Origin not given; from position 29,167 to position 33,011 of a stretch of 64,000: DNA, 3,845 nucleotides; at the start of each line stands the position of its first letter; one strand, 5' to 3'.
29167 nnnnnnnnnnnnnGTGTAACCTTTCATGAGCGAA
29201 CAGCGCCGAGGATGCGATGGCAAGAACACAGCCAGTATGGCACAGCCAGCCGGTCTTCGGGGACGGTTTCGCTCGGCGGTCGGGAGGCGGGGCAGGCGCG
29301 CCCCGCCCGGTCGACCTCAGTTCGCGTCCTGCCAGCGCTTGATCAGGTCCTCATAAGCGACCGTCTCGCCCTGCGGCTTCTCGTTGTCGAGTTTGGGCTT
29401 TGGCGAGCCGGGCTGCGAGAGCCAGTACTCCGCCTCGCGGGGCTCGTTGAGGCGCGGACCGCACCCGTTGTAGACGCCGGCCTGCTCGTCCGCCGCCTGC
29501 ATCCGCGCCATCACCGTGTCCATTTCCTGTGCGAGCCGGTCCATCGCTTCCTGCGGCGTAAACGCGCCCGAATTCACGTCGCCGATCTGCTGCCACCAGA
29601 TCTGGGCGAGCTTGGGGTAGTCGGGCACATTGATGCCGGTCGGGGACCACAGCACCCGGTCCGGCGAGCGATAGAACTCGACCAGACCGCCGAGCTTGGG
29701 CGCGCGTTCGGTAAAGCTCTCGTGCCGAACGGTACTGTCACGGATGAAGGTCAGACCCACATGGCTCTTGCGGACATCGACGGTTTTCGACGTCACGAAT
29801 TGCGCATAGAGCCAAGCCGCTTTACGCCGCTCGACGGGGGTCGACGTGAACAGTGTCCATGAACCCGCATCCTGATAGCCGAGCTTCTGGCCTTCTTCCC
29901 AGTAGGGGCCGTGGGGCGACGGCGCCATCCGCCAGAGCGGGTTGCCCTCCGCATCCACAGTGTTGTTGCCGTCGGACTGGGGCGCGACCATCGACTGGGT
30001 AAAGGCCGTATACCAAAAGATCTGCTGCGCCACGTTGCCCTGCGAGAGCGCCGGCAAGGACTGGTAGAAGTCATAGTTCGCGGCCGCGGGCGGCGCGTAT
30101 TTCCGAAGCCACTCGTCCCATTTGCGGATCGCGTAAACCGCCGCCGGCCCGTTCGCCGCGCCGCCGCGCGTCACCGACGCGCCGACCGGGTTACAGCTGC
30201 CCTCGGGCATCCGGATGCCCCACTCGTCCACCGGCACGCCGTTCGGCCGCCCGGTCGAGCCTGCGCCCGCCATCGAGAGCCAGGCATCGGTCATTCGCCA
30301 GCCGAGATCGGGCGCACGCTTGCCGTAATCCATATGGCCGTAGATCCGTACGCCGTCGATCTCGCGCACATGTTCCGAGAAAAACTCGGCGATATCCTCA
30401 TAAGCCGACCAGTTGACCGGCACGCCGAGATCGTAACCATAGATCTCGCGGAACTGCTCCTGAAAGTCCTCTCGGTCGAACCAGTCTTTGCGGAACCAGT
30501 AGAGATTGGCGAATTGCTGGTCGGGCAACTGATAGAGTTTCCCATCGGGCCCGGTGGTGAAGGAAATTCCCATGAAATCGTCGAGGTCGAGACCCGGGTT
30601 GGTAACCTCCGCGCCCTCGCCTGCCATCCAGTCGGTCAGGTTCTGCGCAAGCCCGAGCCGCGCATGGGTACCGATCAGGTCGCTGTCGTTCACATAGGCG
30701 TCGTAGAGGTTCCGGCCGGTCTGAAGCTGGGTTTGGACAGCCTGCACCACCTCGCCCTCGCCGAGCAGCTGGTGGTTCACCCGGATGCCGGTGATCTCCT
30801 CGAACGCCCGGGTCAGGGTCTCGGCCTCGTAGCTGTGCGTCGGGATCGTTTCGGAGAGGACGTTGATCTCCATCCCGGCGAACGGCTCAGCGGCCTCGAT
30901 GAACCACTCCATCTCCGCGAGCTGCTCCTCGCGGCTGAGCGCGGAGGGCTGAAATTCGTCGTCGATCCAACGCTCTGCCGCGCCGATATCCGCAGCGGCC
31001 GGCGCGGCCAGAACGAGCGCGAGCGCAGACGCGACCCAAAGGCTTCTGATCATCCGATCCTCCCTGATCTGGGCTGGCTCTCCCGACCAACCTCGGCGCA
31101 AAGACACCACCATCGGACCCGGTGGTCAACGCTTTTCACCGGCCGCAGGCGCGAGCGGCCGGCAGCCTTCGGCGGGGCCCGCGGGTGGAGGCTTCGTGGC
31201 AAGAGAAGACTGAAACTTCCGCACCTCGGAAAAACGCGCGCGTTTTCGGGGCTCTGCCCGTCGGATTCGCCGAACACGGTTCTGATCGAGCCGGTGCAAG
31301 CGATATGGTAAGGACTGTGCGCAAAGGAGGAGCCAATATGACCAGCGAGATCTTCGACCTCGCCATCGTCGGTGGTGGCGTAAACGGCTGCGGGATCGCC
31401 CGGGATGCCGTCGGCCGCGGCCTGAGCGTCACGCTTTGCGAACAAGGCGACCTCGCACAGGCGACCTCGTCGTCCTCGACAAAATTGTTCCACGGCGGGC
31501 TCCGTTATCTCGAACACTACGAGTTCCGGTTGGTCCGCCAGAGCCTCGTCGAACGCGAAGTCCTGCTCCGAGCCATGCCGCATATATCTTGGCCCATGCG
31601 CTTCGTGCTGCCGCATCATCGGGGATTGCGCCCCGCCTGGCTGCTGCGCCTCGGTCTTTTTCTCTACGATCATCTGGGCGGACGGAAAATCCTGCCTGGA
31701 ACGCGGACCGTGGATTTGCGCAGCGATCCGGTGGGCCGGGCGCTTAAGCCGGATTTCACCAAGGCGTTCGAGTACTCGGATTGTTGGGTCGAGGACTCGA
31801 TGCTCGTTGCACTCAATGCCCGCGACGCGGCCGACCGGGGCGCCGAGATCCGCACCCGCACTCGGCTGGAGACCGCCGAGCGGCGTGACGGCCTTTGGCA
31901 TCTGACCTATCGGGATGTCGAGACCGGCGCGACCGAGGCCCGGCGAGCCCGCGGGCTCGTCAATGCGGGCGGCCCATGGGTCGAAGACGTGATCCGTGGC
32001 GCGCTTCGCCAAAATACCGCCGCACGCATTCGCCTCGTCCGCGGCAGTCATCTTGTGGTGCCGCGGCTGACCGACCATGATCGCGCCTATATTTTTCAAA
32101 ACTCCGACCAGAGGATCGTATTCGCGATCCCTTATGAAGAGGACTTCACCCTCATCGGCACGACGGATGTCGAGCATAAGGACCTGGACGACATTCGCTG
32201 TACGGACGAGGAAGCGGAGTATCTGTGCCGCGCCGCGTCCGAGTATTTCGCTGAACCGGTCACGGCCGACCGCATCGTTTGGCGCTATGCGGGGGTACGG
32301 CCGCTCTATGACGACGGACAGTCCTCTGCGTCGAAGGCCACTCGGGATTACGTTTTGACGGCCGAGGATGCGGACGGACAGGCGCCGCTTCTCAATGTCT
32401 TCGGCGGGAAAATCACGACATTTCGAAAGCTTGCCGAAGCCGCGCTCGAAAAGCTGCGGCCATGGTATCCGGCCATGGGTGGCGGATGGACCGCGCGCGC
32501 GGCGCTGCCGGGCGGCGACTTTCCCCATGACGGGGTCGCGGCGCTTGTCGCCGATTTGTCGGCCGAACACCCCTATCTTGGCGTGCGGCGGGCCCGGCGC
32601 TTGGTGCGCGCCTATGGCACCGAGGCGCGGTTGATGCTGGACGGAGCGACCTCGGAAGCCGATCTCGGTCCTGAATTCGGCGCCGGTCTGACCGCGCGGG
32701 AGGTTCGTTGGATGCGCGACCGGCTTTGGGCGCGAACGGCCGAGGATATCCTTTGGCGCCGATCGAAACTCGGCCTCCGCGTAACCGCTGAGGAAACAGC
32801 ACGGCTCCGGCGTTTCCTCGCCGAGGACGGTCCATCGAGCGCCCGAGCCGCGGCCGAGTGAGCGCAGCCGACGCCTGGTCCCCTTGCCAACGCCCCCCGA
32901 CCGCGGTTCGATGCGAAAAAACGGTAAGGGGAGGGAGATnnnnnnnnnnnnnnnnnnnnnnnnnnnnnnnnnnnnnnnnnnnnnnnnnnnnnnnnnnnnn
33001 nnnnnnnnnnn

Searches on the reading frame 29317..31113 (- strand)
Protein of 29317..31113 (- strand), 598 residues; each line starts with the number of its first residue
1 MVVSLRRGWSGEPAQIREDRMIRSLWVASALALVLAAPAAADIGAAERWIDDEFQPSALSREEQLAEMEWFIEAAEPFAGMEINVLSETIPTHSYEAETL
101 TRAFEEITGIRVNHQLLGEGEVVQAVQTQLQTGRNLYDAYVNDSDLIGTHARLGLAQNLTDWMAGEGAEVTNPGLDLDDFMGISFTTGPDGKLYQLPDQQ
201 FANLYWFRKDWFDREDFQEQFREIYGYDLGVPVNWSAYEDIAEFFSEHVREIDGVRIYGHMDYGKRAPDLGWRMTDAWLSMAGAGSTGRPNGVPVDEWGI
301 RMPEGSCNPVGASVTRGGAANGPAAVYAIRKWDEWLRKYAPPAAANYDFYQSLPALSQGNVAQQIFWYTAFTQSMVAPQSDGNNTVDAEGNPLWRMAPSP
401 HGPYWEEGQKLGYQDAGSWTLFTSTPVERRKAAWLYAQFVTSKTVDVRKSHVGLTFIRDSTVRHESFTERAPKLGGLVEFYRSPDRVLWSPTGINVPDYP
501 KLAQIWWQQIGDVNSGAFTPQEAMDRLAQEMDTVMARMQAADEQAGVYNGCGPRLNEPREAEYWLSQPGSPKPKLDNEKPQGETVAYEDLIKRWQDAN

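Call 3: search_protein_families(library=pfam, proteins=[window:29317-31113:-], max_evalue=1)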
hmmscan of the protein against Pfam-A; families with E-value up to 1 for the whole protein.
window:29317-31113:- (598 aa): 2 families
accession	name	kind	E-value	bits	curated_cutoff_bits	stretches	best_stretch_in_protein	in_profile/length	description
PF01547.30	SBP_bac_1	-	6.5e-18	66.2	26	1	103-443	16-303/307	Bacterial extracellular solute-binding protein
PF13416.11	SBP_bac_8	-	5e-06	26.9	27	1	101-444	3-247/279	Bacterial extracellular solute-binding protein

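Call 9: search_protein_families(library=ncbifam, proteins=[window:29317-31113:-], max_evalue=0.01)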
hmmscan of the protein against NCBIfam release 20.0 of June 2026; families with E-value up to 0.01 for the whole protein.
window:29317-31113:- (598 aa): 0 families

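Call 47: search_dna_similar(query=window:29320-31053:-, collection=plasmids, mode=protein, max_rows=15)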
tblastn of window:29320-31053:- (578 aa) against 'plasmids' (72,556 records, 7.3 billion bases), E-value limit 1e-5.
Records with a match: 484; places in all: 526; records where one place covers at least 80% of the query: 292.
Best place of each record, by identity: 80-90% 9; 60-80% 246; <60% 229.
By first word of the organism name: Rhizobium 213; Sinorhizobium 84; Pseudosulfitobacter 45; Paracoccus 25; Sulfitobacter 15; Azospirillum 11; Ensifer 11; Bradyrhizobium 11; Shinella 9; Agrobacterium 9; and 32 more.
By predicted mobility (MOB-suite, as given by PLSDB): non-mobilizable 284; conjugative 176; mobilizable 24.
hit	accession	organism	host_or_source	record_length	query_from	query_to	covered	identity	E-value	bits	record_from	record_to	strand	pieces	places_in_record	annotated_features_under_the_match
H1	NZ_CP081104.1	Ruegeria conchae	-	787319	27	575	95%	83.2%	0e+0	969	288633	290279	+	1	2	ABC transporter substrate-binding protein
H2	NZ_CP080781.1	Aliiroseovarius crassostreae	-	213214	28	574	95%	81.4%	0e+0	949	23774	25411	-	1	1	ABC transporter substrate-binding protein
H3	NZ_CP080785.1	Aliiroseovarius crassostreae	-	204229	28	574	95%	81.4%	0e+0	948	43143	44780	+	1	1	ABC transporter substrate-binding protein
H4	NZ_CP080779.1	Aliiroseovarius crassostreae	-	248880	28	574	95%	81.4%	0e+0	948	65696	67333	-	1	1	ABC transporter substrate-binding protein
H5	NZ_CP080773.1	Aliiroseovarius crassostreae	-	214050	28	574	95%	81.4%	0e+0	948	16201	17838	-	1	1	ABC transporter substrate-binding protein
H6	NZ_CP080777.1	Aliiroseovarius crassostreae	-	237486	28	574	95%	81.4%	0e+0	948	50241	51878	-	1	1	ABC transporter substrate-binding protein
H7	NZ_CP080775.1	Aliiroseovarius crassostreae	-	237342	28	574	95%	81.4%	0e+0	948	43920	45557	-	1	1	ABC transporter substrate-binding protein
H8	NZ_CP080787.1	Aliiroseovarius crassostreae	-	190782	28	574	95%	81.2%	0e+0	946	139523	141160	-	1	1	ABC transporter substrate-binding protein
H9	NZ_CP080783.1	Aliiroseovarius crassostreae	-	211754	28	574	95%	81.2%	0e+0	946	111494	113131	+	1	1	ABC transporter substrate-binding protein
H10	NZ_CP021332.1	Maritalea myrionectae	pure culture,Lava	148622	27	574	95%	79.6%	0e+0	930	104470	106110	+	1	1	ABC transporter substrate-binding protein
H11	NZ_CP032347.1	Azospirillum brasilense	soil sample,Agricultural field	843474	27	574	95%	67.3%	0e+0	757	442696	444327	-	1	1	ABC transporter substrate-binding protein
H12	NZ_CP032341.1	Azospirillum brasilense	soil sample,Agricultural field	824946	27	574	95%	67.1%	0e+0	759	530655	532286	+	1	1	ABC transporter substrate-binding protein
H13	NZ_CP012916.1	Azospirillum brasilense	Digitaria eriantha,microbe,root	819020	27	574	95%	67.1%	0e+0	759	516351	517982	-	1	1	ABC transporter substrate-binding protein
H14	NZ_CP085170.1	Sulfitobacter sp. DSM 110093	cell culture,Sediment from the Channel ...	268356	27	578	96%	66.5%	0e+0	753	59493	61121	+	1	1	ABC transporter substrate-binding protein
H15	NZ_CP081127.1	Sulfitobacter sp. W002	-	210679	27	575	95%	66.8%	0e+0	762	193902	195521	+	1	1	ABC transporter substrate-binding protein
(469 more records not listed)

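Call 49: get_annotated_region(hit=H1, flank=8000)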
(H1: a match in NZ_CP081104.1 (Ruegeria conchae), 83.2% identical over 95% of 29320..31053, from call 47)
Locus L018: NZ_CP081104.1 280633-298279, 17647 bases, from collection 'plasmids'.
description: Ruegeria conchae strain M340 plasmid unnamed1, complete sequence
organism: Ruegeria conchae (NCBI taxid 981384)
taxonomy: Bacteria; Pseudomonadota; Alphaproteobacteria; Rhodobacterales; Roseobacteraceae; Ruegeria; Ruegeria conchae
host: -; source: -; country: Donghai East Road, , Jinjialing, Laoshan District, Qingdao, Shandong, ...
typing (MOB-suite, as given by PLSDB): non-mobilizable
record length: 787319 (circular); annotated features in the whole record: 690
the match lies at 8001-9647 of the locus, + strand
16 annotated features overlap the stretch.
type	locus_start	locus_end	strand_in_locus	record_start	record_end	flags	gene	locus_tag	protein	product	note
CDS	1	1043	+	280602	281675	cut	-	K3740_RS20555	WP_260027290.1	substrate-binding domain-containing protein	-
CDS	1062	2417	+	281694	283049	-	-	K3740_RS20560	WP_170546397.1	extracellular solute-binding protein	-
CDS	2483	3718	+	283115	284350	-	-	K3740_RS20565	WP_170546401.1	sugar ABC transporter permease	-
CDS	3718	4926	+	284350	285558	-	-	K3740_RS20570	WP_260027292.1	carbohydrate ABC transporter permease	GO:0008643 - carbohydrate transport [Evidence IEA]; GO:0055085 - transmembrane transport [Evidence IEA]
CDS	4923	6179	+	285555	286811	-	-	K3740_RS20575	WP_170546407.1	hypothetical protein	-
CDS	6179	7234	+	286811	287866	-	ugpC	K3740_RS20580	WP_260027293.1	sn-glycerol-3-phosphate ABC transporter ATP-binding protein UgpC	-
CDS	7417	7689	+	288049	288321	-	-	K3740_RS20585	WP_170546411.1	YHS domain-containing protein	-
CDS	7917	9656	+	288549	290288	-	-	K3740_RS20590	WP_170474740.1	ABC transporter substrate-binding protein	-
CDS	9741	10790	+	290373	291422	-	-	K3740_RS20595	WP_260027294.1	ABC transporter ATP-binding protein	-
CDS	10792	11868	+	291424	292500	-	-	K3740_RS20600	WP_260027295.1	ABC transporter ATP-binding protein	-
CDS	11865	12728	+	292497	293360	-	-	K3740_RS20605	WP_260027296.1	sugar ABC transporter permease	-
CDS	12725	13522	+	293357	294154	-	-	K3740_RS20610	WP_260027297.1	carbohydrate ABC transporter permease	GO:0008643 - carbohydrate transport [Evidence IEA]; GO:0055085 - transmembrane transport [Evidence IEA]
CDS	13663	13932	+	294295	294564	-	-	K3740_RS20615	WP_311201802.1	DUF2160 family membrane protein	-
CDS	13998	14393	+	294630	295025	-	-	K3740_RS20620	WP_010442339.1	BlaI/MecI/CopY family transcriptional regulator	GO:0045892 - negative regulation of DNA-templated transcription [Evidence IEA]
CDS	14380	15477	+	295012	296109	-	-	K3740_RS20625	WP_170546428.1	M56 family metallopeptidase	-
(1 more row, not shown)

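Call 64: search_dna_similar(query=window:29320-31053:-, collection=plasmids, mode=protein, max_rows=30, rows=spread)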
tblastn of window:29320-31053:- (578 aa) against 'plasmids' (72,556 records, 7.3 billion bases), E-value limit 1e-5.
Records with a match: 484; places in all: 526; records where one place covers at least 80% of the query: 292.
Best place of each record, by identity: 80-90% 9; 60-80% 246; <60% 229.
By first word of the organism name: Rhizobium 213; Sinorhizobium 84; Pseudosulfitobacter 45; Paracoccus 25; Sulfitobacter 15; Azospirillum 11; Ensifer 11; Bradyrhizobium 11; Shinella 9; Agrobacterium 9; and 32 more.
By predicted mobility (MOB-suite, as given by PLSDB): non-mobilizable 284; conjugative 176; mobilizable 24.
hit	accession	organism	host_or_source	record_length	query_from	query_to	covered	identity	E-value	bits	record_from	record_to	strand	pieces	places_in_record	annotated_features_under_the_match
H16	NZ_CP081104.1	Ruegeria conchae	-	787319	27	575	95%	83.2%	0e+0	969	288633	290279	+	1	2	ABC transporter substrate-binding protein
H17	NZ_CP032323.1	Azospirillum argentinense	soil sample,Agricultural field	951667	27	574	95%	66.9%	0e+0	754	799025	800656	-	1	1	ABC transporter substrate-binding protein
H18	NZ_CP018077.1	Sulfitobacter alexandrii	Alexandrium minutum,cell culture,cell ...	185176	37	575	93%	66.7%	0e+0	733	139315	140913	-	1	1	ABC transporter substrate-binding protein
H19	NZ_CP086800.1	Pseudosulfitobacter pseudonitzschiae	Thalassiosira tenera,The surface ...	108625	37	575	93%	64.9%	0e+0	716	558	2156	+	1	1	ABC transporter substrate-binding protein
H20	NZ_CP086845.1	Pseudosulfitobacter pseudonitzschiae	Trieres chinensis,The surface seawater ...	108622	37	575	93%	64.9%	0e+0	716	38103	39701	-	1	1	ABC transporter substrate-binding protein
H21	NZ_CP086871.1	Pseudosulfitobacter pseudonitzschiae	Skeletonema costatum,The surface ...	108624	37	575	93%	64.9%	0e+0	716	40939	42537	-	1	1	ABC transporter substrate-binding protein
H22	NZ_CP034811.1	Paracoccus sp. Arc7-R13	-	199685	37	576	93%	63.7%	0e+0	717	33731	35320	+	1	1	ABC transporter substrate-binding protein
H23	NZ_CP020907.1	Rhizobium etli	Phaseolus vulgaris,cell culture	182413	37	575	93%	63.6%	0e+0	707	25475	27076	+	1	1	ABC transporter substrate-binding protein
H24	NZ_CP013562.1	Rhizobium phaseoli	Phaseolus vulgaris,Whole ...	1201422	37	575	93%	63.4%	0e+0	709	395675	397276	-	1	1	record has no annotation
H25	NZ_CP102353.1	Paracoccus sp. SMMA_5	pure culture,Lotus pond, a sulfur-borax ...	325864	37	575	93%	63.3%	0e+0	708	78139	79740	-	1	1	ABC transporter substrate-binding protein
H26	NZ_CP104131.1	Sinorhizobium sp. K101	Phaseolus vulgaris,cell ...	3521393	37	575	93%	63.1%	0e+0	702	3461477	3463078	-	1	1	none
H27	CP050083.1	Rhizobium leguminosarum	Trifolium pratense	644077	37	575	93%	62.9%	0e+0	708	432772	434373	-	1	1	carbohydrate ABC transporter substrate-binding protein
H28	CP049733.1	Rhizobium leguminosarum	Pisum sativum,Pisum sativum nodules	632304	37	575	93%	62.9%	0e+0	708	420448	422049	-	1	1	carbohydrate ABC transporter substrate-binding protein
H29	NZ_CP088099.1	Rhizobium sp. SU303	cell culture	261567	37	575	93%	62.9%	0e+0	697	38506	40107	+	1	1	ABC transporter substrate-binding protein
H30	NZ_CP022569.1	Rhizobium leguminosarum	Root nodule,Pisum sativum root-nodule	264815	37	575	93%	62.5%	0e+0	693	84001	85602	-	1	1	ABC transporter substrate-binding protein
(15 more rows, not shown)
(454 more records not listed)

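Call 65: get_annotated_region(hit=H30, flank=9000)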
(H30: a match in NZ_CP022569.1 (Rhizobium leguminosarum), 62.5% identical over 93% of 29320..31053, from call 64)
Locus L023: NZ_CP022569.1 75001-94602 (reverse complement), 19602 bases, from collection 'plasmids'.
description: Rhizobium leguminosarum bv. viciae strain BIHB 1148 plasmid pSK05, complete sequence
organism: Rhizobium leguminosarum (NCBI taxid 387)
taxonomy: Bacteria; Pseudomonadota; Alphaproteobacteria; Hyphomicrobiales; Rhizobiaceae; Rhizobium; Rhizobium leguminosarum
host: -; source: Root nodule,Pisum sativum root-nodule; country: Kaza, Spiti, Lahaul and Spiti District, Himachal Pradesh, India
typing (MOB-suite, as given by PLSDB): non-mobilizable
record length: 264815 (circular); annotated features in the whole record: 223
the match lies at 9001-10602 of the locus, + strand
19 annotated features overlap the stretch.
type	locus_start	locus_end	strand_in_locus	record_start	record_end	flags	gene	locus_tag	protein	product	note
CDS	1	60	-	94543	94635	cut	-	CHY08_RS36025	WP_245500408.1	helix-turn-helix domain-containing protein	-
CDS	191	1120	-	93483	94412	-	-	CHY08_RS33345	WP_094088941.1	LysR family transcriptional regulator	GO:0006355 - regulation of DNA-templated transcription [Evidence IEA]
CDS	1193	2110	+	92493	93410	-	-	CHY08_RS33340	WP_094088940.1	DMT family transporter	GO:0055085 - transmembrane transport [Evidence IEA]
CDS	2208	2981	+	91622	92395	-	-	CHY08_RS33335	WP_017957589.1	DeoR/GlpR family DNA-binding transcription regulator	-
CDS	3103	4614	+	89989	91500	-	glpD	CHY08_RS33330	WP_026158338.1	glycerol-3-phosphate dehydrogenase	GO:0006072 - glycerol-3-phosphate metabolic process [Evidence IEA]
CDS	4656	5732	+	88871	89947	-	-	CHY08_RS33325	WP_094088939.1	ABC transporter ATP-binding protein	-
CDS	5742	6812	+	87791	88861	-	-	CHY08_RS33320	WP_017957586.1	ABC transporter ATP-binding protein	-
CDS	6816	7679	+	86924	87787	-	-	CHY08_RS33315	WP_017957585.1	sugar ABC transporter permease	-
CDS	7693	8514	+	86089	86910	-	-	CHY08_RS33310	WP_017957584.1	carbohydrate ABC transporter permease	GO:0008643 - carbohydrate transport [Evidence IEA]; GO:0055085 - transmembrane transport [Evidence IEA]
CDS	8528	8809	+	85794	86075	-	-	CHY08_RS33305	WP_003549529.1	DUF2160 domain-containing protein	-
CDS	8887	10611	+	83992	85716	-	-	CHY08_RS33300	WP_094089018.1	ABC transporter substrate-binding protein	-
CDS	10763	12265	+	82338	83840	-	glpK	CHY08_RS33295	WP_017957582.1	glycerol kinase GlpK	GO:0006071 - glycerol metabolic process [Evidence IEA]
CDS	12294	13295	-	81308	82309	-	-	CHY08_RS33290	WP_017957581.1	ABC transporter permease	GO:0008643 - carbohydrate transport [Evidence IEA]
CDS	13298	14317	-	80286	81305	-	-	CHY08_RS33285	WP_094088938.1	ABC transporter permease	GO:0008643 - carbohydrate transport [Evidence IEA]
CDS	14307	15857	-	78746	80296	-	-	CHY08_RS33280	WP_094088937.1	sugar ABC transporter ATP-binding protein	-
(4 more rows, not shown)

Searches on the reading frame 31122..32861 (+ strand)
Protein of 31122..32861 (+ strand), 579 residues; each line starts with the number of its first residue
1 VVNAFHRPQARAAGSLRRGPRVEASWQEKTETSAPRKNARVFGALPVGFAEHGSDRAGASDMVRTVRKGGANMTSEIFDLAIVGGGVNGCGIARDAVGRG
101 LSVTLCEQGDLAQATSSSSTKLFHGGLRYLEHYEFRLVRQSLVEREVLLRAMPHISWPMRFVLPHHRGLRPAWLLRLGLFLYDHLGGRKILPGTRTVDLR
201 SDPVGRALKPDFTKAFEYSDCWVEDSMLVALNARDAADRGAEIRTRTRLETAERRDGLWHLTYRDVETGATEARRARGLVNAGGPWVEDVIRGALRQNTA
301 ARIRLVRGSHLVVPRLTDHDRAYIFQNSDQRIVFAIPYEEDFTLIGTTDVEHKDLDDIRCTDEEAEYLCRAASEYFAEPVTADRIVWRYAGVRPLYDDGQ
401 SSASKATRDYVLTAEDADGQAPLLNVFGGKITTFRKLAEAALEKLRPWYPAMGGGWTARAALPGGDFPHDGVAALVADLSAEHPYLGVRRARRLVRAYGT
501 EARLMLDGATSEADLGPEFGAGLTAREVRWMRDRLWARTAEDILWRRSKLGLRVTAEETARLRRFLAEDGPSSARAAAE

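Call 9: search_protein_families(library=ncbifam, proteins=[window:31122-32861:+], max_evalue=0.01)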
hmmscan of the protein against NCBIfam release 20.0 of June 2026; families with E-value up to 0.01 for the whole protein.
window:31122-32861:+ (579 aa): 12 families
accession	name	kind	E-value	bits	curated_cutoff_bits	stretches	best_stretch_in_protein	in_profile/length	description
NF008899.0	PRK12266.1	equivalog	2.7e-229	761.8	360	1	74-571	3-501/508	glycerol-3-phosphate dehydrogenase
NF009906.0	PRK13369.1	equivalog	9.3e-221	733.7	352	1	74-568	3-497/502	glycerol-3-phosphate dehydrogenase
NF033461.1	glycerol3P_ox_1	equivalog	2.3e-46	158.3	840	1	71-403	12-356/607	type 1 glycerol-3-phosphate oxidase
TIGR03377.1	glycerol3P_GlpA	equivalog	2.6e-40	138.5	552.8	2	207-467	123-380/530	anaerobic glycerol-3-phosphate dehydrogenase subunit GlpA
NF008313.0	PRK11101.1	equivalog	3.7e-31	108.3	425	2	207-555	132-470/548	anaerobic glycerol-3-phosphate dehydrogenase subunit A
NF033460.1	glycerol3P_ox_II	equivalog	2.8e-07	30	460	0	78-127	2-52/361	type 2 glycerol-3-phosphate oxidase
NF002480.1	PRK01747.1-1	equivalog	1.3e-06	27.1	540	1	78-146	249-318/645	bifunctional tRNA (5-methylaminomethyl-2-thiouridine)(34)-methyltransferase MnmC2/FAD-dependent 5-carboxymethylaminomethyl-2-thiouridine(34)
TIGR02352.1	thiamin_ThiO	equivalog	1.8e-06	27.3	250.8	1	81-117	2-38/351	glycine oxidase ThiO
TIGR03197.1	MnmC_Cterm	equivalog_domain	8.4e-06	25.1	174.2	1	80-152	2-75/400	FAD-dependent 5-carboxymethylaminomethyl-2-thiouridine(34) oxidoreductase MnmC1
NF008425.0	PRK11259.1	equivalog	0.00021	20.3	257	1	211-352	135-271/377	N-methyl-L-tryptophan oxidase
TIGR03364.1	HpnW_proposed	hypoth_equivalog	0.0013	17.8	285.1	1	79-115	2-38/365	TIGR03364 family FAD-dependent oxidoreductase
TIGR02032.1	GG-red-SF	subfamily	0.0045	16.7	158.8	0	78-112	1-35/297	geranylgeranyl reductase family protein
